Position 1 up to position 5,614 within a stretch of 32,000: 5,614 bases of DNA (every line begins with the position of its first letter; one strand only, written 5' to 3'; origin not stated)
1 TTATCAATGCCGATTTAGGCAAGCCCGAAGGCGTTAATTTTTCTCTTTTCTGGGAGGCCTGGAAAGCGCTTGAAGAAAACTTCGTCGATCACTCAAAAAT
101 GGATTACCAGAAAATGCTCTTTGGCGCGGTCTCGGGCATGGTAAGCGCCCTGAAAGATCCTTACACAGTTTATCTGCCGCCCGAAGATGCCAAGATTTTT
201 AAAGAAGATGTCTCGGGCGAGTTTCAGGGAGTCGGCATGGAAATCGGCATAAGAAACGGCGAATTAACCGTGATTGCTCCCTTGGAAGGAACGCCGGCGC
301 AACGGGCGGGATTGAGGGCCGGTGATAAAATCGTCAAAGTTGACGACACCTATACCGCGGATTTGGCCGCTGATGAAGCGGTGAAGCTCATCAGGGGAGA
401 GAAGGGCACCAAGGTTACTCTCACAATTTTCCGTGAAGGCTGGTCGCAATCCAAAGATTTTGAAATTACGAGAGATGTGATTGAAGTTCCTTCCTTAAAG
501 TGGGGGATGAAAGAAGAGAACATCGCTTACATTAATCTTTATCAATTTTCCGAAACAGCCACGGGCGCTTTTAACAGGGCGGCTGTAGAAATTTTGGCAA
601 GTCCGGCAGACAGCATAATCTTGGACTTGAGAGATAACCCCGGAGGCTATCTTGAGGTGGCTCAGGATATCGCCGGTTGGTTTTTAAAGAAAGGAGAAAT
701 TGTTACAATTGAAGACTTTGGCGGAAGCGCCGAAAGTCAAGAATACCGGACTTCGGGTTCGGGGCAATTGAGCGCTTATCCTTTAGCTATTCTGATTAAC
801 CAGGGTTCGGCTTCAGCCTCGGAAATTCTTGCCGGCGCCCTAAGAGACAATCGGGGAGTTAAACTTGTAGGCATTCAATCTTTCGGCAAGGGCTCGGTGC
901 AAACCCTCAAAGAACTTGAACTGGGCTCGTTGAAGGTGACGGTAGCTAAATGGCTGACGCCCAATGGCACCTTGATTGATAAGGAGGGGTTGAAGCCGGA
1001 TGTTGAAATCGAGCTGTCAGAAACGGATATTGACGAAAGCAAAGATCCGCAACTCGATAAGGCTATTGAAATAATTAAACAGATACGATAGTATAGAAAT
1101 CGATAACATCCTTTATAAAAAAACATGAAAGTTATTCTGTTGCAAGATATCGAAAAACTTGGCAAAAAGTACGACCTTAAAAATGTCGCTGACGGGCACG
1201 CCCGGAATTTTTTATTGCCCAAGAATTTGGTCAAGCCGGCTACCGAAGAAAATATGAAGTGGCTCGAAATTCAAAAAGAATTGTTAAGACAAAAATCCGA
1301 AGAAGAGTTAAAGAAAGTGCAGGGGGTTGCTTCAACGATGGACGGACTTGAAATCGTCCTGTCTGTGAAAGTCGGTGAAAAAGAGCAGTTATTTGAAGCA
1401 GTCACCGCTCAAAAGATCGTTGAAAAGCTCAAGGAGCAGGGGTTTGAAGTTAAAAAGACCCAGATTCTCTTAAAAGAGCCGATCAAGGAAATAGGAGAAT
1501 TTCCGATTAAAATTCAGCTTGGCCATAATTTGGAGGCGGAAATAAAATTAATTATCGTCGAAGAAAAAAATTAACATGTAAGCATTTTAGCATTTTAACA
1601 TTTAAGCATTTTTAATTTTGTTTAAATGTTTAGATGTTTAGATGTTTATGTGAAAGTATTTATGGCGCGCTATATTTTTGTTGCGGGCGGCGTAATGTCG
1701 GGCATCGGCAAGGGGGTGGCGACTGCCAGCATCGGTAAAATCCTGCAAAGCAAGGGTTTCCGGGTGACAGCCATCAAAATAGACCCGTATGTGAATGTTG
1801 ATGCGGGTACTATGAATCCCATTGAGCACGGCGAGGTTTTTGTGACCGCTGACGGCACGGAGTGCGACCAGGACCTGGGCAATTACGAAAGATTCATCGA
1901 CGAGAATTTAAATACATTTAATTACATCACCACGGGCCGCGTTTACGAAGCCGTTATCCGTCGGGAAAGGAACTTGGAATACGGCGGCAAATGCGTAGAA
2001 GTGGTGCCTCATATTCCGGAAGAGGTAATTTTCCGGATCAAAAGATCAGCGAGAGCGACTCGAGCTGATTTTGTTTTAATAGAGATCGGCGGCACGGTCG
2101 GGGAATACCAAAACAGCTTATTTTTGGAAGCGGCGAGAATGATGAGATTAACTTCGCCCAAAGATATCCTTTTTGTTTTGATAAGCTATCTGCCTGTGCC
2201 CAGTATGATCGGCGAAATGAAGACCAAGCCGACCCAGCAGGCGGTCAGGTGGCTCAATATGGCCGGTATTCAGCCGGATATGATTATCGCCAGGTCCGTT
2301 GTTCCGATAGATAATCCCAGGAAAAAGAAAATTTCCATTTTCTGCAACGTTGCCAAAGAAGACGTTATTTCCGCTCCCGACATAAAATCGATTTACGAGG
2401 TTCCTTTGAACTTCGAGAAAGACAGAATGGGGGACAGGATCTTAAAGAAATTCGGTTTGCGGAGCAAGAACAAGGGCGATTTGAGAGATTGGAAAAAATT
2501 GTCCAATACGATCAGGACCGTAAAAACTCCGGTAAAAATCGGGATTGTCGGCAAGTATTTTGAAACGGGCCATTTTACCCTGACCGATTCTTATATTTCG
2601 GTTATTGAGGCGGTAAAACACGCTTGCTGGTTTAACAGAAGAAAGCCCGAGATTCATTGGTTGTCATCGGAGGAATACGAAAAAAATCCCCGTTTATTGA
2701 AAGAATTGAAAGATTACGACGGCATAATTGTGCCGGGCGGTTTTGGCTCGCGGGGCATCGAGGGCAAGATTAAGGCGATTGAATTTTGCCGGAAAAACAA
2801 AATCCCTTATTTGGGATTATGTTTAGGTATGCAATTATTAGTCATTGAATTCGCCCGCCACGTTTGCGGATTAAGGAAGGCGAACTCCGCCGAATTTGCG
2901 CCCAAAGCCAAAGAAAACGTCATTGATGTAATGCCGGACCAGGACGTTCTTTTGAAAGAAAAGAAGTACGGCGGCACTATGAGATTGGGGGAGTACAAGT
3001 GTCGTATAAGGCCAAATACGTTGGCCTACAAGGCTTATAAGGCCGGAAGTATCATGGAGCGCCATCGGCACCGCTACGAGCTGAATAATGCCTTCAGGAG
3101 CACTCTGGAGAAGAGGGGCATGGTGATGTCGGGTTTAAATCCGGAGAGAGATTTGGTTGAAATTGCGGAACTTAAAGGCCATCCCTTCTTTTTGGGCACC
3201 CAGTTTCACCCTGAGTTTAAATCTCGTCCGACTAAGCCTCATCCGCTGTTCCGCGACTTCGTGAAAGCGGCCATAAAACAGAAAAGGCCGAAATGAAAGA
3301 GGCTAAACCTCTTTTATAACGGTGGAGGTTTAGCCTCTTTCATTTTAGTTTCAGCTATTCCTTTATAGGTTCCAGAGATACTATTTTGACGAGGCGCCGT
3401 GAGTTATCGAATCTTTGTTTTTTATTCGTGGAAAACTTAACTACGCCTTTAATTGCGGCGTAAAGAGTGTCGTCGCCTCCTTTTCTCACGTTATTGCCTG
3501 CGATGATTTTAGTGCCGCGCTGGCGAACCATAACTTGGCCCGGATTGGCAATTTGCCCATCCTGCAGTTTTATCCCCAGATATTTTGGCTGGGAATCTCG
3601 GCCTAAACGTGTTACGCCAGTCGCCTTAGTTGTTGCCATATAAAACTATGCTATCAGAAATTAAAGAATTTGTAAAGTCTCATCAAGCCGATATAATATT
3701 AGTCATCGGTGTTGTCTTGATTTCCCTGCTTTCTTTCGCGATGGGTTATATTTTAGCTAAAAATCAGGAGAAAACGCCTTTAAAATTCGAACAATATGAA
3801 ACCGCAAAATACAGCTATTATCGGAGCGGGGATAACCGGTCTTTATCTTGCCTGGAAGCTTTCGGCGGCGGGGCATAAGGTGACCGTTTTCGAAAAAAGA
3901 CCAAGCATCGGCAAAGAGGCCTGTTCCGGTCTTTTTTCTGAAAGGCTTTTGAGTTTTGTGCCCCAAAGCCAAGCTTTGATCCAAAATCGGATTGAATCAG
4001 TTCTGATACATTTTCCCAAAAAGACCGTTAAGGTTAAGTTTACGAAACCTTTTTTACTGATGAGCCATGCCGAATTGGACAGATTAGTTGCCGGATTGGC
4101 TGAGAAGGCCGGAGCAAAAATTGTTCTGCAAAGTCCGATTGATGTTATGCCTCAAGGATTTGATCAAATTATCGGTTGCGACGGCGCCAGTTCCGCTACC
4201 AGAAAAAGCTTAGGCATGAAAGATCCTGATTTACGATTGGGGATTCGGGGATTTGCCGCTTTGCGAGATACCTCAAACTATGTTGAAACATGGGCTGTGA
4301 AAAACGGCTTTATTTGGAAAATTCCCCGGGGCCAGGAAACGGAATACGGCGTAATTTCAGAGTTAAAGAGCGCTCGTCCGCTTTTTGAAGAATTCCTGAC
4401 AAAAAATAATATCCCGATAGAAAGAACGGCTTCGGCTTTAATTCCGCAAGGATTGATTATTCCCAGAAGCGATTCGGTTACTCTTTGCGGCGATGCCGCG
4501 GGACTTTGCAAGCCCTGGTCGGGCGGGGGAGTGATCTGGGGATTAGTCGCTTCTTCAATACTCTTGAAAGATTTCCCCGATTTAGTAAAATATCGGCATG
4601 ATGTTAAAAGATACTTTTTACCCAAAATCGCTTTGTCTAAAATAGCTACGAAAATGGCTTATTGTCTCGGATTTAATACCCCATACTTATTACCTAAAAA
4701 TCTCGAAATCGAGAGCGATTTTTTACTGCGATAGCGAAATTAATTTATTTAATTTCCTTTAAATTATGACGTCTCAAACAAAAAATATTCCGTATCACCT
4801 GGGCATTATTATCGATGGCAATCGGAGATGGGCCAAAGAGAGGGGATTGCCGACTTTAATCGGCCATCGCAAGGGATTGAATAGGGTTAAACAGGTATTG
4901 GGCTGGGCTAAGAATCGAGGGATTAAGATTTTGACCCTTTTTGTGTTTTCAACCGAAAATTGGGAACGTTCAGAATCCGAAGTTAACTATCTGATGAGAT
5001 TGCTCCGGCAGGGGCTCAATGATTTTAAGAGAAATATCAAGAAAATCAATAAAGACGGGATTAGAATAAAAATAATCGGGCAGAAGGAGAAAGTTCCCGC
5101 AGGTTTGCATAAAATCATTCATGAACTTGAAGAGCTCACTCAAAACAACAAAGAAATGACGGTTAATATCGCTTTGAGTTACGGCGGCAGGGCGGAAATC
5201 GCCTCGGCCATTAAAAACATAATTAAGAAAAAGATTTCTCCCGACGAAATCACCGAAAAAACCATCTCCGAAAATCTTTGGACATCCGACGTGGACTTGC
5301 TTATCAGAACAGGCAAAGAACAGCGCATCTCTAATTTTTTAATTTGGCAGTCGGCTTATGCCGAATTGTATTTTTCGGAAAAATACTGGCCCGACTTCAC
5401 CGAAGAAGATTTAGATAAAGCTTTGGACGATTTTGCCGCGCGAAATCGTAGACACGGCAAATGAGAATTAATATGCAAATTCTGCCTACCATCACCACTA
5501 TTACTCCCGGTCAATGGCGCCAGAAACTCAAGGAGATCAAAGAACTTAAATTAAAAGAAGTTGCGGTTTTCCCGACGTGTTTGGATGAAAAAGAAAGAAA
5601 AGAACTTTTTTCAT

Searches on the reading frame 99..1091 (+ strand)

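Call 8: search_protein_families(library=pfam, proteins=[window:99-1091:+])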
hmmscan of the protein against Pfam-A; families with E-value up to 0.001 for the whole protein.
window:99-1091:+ (330 aa): 5 families
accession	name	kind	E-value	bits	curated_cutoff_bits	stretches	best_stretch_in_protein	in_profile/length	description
PF03572.23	Peptidase_S41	-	1.3e-44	152.1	24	1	141-304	1-165/165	Peptidase family S41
PF17820.7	PDZ_6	-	3.8e-12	46.2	27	1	59-110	3-52/54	PDZ domain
PF00595.29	PDZ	-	2.6e-11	44.1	23.2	1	42-110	11-80/81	PDZ domain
PF13180.12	PDZ_2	-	4.8e-09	36.8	27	1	52-117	10-74/80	PDZ domain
PF22694.1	CtpB_N-like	-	8.1e-06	26.6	27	1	2-26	57-81/85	Activating protease CtpB N-terminal domain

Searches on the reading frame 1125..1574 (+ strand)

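Call 8: search_protein_families(library=pfam, proteins=[window:1125-1574:+])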
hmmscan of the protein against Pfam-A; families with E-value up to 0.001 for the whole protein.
window:1125-1574:+ (149 aa): 2 families
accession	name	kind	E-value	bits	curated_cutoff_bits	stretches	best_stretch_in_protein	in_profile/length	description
PF01281.25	Ribosomal_L9_N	-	3.9e-21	74.8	20.7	1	1-45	1-45/47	Ribosomal protein L9, N-terminal domain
PF03948.19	Ribosomal_L9_C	-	6.3e-20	71.9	23.2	1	65-145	3-85/86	Ribosomal protein L9, C-terminal domain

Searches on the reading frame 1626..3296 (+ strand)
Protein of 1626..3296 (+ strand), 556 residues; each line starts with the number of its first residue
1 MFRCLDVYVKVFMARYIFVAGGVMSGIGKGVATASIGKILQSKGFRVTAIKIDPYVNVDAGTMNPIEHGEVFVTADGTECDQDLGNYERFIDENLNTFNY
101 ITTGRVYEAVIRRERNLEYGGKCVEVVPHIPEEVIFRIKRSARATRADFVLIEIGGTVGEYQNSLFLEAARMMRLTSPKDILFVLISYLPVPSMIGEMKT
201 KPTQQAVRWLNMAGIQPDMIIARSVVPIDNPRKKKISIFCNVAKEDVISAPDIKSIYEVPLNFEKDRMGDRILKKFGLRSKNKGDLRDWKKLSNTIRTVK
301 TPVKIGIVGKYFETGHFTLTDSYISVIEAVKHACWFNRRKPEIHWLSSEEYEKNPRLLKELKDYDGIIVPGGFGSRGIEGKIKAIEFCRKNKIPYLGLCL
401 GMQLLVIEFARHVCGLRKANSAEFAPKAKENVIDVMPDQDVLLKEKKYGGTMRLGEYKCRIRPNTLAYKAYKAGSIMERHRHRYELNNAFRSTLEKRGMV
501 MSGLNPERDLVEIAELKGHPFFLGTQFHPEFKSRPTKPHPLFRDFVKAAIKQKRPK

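Call 8: search_protein_families(library=pfam, proteins=[window:1626-3296:+])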
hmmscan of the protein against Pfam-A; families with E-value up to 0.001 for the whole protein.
window:1626-3296:+ (556 aa): 4 families
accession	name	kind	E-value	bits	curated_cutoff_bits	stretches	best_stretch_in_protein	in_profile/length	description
PF06418.20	CTP_synth_N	-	4.5e-104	347.9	26.1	1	15-278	1-265/265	CTP synthase N-terminus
PF00117.34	GATase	-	1.5e-37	129.5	22.8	1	319-547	2-189/190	Glutamine amidotransferase class-I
PF01656.29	CbiA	-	4.8e-06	27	25.4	1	23-308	6-79/125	CobQ/CobB/MinD/ParA nucleotide binding domain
PF07722.19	Peptidase_C26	-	1.8e-05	25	20.5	1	385-530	98-219/219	Peptidase C26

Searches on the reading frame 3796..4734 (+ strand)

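Call 7: search_protein_families(library=pfam, proteins=[window:3796-4734:+])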
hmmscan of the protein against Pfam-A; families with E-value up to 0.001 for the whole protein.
window:3796-4734:+ (312 aa): 7 families
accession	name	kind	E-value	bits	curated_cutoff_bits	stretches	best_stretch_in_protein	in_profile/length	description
PF13450.12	NAD_binding_8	-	1.7e-10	41.4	21.9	1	8-39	1-32/68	NAD(P)-binding Rossmann-like domain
PF01266.30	DAO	-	3.4e-10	40.4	27.9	1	7-44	3-39/353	FAD dependent oxidoreductase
PF01494.25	FAD_binding_3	-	1.4e-08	34.8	22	0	6-37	4-35/349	FAD binding domain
PF00070.33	Pyr_redox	-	2.2e-05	25.3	22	1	6-39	2-35/82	Pyridine nucleotide-disulphide oxidoreductase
PF07992.20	Pyr_redox_2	-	2.2e-05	24.5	26.1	1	2-41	141-179/291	Pyridine nucleotide-disulphide oxidoreductase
PF03486.20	HI0933_like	-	0.00015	21.8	50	1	5-40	2-37/244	HI0933-like protein Rossmann domain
PF02558.23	ApbA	-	0.00037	20.6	22.2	1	7-36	2-31/150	Ketopantoate reductase PanE/ApbA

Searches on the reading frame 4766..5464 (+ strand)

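Call 7: search_protein_families(library=pfam, proteins=[window:4766-5464:+])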
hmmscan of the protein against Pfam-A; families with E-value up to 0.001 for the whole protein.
window:4766-5464:+ (232 aa): 1 family
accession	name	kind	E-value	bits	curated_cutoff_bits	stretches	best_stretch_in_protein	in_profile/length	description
PF01255.24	Prenyltransf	-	2.4e-80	269.7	27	1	15-231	1-219/219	Putative undecaprenyl diphosphate synthase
